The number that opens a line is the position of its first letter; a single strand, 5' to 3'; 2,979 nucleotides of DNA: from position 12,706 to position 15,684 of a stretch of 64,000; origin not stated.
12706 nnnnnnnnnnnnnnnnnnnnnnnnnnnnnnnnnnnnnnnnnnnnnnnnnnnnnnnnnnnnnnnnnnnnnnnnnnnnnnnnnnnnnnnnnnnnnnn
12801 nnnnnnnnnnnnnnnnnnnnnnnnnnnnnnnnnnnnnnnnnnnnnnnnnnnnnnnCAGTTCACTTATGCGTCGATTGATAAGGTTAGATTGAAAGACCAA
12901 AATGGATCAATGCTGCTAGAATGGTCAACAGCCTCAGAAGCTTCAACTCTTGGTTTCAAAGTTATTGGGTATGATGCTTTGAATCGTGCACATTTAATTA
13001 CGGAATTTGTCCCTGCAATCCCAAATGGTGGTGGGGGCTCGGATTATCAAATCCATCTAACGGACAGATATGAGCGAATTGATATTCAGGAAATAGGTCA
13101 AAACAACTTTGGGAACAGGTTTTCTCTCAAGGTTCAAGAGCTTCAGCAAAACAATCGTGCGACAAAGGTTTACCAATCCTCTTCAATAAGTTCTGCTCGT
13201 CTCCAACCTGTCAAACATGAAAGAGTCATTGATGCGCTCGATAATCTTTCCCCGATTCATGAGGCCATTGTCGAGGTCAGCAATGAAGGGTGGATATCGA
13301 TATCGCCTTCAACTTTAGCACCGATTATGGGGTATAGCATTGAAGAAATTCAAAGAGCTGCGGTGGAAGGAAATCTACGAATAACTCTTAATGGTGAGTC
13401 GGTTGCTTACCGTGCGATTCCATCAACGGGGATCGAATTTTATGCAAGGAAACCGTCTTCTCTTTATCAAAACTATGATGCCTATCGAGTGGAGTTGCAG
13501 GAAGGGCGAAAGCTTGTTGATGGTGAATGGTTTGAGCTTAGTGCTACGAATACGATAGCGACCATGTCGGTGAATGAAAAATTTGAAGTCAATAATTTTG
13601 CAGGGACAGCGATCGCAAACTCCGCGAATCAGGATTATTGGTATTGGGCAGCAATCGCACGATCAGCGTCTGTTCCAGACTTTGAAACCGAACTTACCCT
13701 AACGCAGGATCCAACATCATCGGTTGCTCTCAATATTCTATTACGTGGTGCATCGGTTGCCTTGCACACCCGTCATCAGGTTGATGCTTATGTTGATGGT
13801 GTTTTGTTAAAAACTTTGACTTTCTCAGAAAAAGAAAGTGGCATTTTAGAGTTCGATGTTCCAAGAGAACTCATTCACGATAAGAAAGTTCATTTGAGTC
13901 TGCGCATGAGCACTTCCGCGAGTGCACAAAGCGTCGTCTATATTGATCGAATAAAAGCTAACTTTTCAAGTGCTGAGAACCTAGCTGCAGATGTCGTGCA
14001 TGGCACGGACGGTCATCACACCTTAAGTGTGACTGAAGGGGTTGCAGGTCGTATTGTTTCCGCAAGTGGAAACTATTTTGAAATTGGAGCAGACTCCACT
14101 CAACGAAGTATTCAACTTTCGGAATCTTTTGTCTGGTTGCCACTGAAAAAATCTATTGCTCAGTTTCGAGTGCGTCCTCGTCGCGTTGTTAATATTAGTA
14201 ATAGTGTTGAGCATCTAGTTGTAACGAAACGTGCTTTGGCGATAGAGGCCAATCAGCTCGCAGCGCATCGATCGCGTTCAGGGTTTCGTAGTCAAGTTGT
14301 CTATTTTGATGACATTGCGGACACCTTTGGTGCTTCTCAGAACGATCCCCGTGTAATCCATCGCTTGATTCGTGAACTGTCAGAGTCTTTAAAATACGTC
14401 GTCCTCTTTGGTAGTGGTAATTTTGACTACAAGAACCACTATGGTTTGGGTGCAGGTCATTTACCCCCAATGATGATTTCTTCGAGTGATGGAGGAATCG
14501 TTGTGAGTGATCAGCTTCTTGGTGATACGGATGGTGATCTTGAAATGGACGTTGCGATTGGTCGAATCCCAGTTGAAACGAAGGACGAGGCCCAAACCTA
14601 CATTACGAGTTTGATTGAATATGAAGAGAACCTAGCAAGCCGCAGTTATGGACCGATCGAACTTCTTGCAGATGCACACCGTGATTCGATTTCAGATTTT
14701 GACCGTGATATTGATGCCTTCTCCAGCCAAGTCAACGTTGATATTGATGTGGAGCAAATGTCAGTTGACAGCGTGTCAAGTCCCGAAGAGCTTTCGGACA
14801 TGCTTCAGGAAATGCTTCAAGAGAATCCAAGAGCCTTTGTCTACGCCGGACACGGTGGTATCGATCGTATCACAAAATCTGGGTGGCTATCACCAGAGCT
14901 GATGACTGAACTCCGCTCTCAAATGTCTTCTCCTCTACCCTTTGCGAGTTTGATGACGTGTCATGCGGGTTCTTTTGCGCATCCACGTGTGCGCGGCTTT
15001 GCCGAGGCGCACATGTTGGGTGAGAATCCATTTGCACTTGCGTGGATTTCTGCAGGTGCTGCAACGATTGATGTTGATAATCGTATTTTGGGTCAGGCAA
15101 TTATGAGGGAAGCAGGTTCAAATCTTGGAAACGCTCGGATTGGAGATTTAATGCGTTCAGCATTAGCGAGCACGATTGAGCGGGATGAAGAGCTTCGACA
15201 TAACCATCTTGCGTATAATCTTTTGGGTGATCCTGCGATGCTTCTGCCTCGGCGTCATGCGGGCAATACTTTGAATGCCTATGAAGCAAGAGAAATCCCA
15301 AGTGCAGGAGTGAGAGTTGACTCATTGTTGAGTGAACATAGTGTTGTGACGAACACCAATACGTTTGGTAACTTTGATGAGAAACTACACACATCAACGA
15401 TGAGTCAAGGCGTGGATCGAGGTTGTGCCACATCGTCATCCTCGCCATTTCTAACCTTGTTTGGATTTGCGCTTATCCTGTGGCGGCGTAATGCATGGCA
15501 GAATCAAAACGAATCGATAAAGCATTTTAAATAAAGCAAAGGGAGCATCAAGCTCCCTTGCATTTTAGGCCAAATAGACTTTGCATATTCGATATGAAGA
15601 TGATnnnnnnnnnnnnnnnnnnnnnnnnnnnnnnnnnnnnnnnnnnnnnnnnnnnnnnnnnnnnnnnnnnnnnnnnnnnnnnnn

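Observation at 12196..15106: RTX calcium-binding repeats fused to a gingipain-like (C25, clan CD) protease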

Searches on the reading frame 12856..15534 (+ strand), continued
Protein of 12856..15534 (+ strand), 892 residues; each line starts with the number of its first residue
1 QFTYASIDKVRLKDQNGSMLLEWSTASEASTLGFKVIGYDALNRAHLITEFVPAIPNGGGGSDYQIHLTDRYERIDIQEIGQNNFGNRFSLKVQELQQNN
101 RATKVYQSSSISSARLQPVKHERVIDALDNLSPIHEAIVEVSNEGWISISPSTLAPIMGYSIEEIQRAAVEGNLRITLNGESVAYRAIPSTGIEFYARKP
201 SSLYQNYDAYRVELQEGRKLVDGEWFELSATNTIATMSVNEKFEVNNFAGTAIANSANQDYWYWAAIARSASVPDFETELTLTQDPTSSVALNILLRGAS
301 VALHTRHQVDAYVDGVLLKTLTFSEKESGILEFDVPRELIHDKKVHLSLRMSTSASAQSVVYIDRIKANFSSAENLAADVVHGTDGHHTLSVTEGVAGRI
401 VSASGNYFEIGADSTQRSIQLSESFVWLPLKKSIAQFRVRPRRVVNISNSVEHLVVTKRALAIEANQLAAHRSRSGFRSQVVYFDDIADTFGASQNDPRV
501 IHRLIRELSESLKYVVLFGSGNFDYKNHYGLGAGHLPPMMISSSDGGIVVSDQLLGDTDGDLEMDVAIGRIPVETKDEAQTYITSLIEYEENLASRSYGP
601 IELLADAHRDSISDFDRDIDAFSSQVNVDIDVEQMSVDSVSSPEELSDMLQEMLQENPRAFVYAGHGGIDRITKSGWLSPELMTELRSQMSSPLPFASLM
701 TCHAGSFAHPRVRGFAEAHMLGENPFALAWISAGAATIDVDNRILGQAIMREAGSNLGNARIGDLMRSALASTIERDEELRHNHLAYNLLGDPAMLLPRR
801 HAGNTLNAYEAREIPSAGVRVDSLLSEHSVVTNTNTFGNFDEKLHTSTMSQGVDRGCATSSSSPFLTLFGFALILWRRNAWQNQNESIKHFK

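Call 46: search_solved_structures(query=A1, max_evalue=0.01, show_alignments=3)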
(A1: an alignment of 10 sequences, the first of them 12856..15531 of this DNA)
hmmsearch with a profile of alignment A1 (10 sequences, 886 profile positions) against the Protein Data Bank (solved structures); distinct sequences matched with E-value up to 0.01: 7.
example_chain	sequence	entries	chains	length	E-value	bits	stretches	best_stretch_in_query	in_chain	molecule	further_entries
6za2_A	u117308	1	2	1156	2.4e-35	125.3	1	461-839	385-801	Por secretion system protein porU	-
1cvr_A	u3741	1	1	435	8.2e-26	93.8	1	479-835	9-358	GINGIPAIN R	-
4ief_B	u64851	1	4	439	1.9e-25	92.6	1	478-834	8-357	Gingipain R2 Mature Domain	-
4tkx_L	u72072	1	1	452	7e-07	31.1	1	583-763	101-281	Lys-gingipain W83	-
4rbm_A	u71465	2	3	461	7.4e-07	31.1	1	583-763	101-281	Lys-gingipain W83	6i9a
1ux7_A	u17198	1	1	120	0.0059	18.2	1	300-381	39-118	ENDO-1,4-BETA-XYLANASE D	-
1w0n_A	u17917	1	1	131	0.0076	17.8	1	300-381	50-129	ENDO-1,4-BETA-XYLANASE D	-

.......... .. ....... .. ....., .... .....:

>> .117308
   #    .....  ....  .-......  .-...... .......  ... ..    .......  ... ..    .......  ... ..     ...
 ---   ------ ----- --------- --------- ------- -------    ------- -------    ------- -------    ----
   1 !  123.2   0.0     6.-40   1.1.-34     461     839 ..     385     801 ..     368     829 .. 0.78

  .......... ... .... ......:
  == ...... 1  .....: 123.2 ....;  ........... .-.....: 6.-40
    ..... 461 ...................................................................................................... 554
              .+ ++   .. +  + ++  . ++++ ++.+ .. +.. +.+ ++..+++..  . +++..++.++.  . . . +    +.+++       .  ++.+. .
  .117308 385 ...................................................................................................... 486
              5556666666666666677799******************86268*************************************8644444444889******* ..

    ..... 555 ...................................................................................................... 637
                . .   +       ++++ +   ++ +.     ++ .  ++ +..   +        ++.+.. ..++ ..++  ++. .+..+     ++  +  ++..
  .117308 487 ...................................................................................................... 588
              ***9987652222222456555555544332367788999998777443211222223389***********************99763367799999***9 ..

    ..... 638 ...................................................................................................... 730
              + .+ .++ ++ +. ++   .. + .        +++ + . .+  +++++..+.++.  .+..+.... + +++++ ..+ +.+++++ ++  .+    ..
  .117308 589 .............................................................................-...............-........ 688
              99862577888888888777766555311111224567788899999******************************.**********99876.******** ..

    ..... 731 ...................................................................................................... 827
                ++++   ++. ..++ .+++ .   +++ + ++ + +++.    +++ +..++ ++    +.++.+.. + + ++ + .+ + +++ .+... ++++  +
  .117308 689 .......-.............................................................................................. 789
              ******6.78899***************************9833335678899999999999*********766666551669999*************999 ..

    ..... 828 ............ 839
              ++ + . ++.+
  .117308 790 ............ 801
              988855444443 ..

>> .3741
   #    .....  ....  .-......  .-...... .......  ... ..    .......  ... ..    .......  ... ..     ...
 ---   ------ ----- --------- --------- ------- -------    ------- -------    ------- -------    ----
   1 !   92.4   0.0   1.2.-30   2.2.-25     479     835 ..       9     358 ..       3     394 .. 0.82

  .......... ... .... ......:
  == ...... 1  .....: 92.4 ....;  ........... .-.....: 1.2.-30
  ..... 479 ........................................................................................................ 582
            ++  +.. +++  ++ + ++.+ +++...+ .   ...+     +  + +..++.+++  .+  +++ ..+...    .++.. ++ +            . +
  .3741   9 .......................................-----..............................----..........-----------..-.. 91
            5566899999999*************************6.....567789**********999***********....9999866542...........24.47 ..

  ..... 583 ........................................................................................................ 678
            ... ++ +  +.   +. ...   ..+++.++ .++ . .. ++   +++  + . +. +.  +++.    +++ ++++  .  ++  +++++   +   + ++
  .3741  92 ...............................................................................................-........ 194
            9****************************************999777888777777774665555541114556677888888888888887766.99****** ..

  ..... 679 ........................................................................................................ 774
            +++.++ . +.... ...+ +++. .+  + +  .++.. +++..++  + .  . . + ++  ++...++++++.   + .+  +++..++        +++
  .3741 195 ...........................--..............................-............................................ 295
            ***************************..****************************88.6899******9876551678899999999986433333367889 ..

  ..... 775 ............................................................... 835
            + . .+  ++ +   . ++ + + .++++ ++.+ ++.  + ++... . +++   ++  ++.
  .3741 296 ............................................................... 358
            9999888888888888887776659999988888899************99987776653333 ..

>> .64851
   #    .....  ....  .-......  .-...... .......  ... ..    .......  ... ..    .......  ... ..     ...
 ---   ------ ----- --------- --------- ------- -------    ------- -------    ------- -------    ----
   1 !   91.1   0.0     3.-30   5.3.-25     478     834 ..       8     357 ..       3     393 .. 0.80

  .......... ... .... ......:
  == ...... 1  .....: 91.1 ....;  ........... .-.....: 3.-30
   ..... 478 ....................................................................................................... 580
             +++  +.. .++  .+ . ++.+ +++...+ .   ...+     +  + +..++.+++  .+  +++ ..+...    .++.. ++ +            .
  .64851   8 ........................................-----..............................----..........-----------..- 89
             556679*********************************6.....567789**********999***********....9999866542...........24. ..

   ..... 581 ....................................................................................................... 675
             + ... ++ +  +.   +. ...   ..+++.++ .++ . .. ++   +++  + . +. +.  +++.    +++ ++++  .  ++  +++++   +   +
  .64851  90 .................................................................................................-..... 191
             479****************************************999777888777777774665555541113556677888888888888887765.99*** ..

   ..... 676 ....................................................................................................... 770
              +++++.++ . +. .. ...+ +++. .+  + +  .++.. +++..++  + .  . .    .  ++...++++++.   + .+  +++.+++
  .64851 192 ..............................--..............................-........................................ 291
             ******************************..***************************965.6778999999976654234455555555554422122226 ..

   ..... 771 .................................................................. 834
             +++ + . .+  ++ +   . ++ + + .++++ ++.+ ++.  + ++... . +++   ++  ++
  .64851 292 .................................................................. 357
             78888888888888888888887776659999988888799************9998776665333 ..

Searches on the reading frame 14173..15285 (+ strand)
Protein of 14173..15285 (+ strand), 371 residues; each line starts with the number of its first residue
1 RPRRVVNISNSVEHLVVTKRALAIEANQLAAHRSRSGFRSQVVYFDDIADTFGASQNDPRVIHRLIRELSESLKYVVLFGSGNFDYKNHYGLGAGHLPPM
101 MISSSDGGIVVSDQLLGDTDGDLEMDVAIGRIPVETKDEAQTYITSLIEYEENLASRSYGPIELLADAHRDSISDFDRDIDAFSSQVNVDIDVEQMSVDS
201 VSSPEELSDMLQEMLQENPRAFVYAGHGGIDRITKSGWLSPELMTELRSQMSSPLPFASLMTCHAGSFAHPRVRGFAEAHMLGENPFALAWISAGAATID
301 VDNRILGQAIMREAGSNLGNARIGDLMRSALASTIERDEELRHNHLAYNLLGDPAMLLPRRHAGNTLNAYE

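Call 35: find_related_loci(query=A2, collection=genome_contigs, flank=6000)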
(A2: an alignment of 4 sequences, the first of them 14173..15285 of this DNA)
Query A2 (371 aa) in genome_contigs; peptide patterns used: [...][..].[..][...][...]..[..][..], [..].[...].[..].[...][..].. (x = any residue, [..] = any of these).
279 stretches matched a pattern; 170 encode a relative of the query (tblastn E <= 1e-3); the best 80 are kept; 80 distinct loci.
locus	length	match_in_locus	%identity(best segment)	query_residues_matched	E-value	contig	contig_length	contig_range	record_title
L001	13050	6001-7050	36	13-359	1e-65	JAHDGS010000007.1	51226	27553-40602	MAG: Myxococcota bacterium isolate MAG-51 RZ_1811, whole genome shotgun sequence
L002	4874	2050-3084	34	10-356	7e-38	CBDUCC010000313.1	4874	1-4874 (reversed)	MAG TPA_asm: uncultured Myxococcales bacterium isolate ERR2431956_metabat2_51 genome assembly, contig: ERZ23880148.8416,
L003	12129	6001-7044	32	7-356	2e-37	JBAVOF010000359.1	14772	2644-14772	MAG: Polyangiales bacterium isolate MFD02366_ilm_asm_bin8 k127_45635, whole genome shotgun sequence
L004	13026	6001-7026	30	13-358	2e-37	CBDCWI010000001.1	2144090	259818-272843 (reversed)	MAG: Candidatus Multivoradales bacterium isolate 1f28cde2-ba50-4c22-9f4e-741ccd2d9d18 genome assembly, contig: contig_1,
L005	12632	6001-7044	30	7-356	9e-36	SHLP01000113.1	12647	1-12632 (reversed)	MAG: Deltaproteobacteria bacterium isolate MetaBAT.bin.10 NODE_1220_length_12647_cov_16.506194, whole genome shotgun seq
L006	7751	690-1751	29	1-356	2e-35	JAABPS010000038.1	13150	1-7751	MAG: Desulfobacteraceae bacterium isolate S01.Bin004 Scaffold_30, whole genome shotgun sequence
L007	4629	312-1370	30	2-356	1e-34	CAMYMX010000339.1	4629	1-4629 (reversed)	MAG: uncultured Polyangiaceae bacterium isolate FCS_M_Myxococcota_13.1 genome assembly, contig: NODE_28235_length_4629_c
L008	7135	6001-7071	29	2-356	4e-34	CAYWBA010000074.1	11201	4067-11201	MAG TPA_asm: uncultured Planctomycetota bacterium isolate binchicken_co89_671 genome assembly, contig: NODE_11597_length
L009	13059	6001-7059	30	2-356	6e-34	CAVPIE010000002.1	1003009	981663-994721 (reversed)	MAG: uncultured delta proteobacterium isolate MFD09964.bin.1.42 genome assembly, contig: contig_12757, whole genome shot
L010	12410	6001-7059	30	2-356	4e-33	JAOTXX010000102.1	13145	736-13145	MAG: Myxococcales bacterium isolate 21_Jan_SF_Bin28 21_Jan_SF_Bin28_scaffold_3432_c1, whole genome shotgun sequence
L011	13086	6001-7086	30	7-365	7e-33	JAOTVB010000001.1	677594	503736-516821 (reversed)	MAG: Myxococcales bacterium isolate 13_May_SF_Bin32 13_May_SF_Bin32_scaffold_2_c1, whole genome shotgun sequence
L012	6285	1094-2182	29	2-358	1e-32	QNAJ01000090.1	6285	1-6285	MAG: Verrucomicrobia bacterium isolate B70_G9 B70_Guay9_scaffold_21379, whole genome shotgun sequence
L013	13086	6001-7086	29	7-365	5e-32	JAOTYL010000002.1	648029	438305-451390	MAG: Myxococcales bacterium isolate 21_Jan_SF_Bin46 21_Jan_SF_Bin46_scaffold_2_c1, whole genome shotgun sequence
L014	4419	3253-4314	28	1-356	8e-31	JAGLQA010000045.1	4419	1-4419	MAG: Candidatus Aminicenantes bacterium isolate RS_8_31 ROV157_8.bin.31.fa_45, whole genome shotgun sequence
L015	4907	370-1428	28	2-356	7e-31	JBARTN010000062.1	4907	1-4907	MAG: Polyangiales bacterium isolate MFD12925_ilm_asm_bin34 k127_159750, whole genome shotgun sequence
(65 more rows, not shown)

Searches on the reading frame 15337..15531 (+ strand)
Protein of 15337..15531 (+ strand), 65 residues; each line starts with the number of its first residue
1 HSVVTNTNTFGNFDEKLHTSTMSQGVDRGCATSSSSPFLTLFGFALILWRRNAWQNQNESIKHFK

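Call 15: search_protein_families(library=ncbifam, proteins=[window:15337-15531:+], max_evalue=10)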
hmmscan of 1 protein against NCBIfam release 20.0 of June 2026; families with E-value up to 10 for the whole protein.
seq(65 aa): 1 family
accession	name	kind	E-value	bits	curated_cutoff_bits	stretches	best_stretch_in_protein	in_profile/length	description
TIGR03382.1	GC_trans_RRR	domain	0.053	14.2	15.85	1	29-51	1-26/27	MYXO-CTERM sorting domain-containing protein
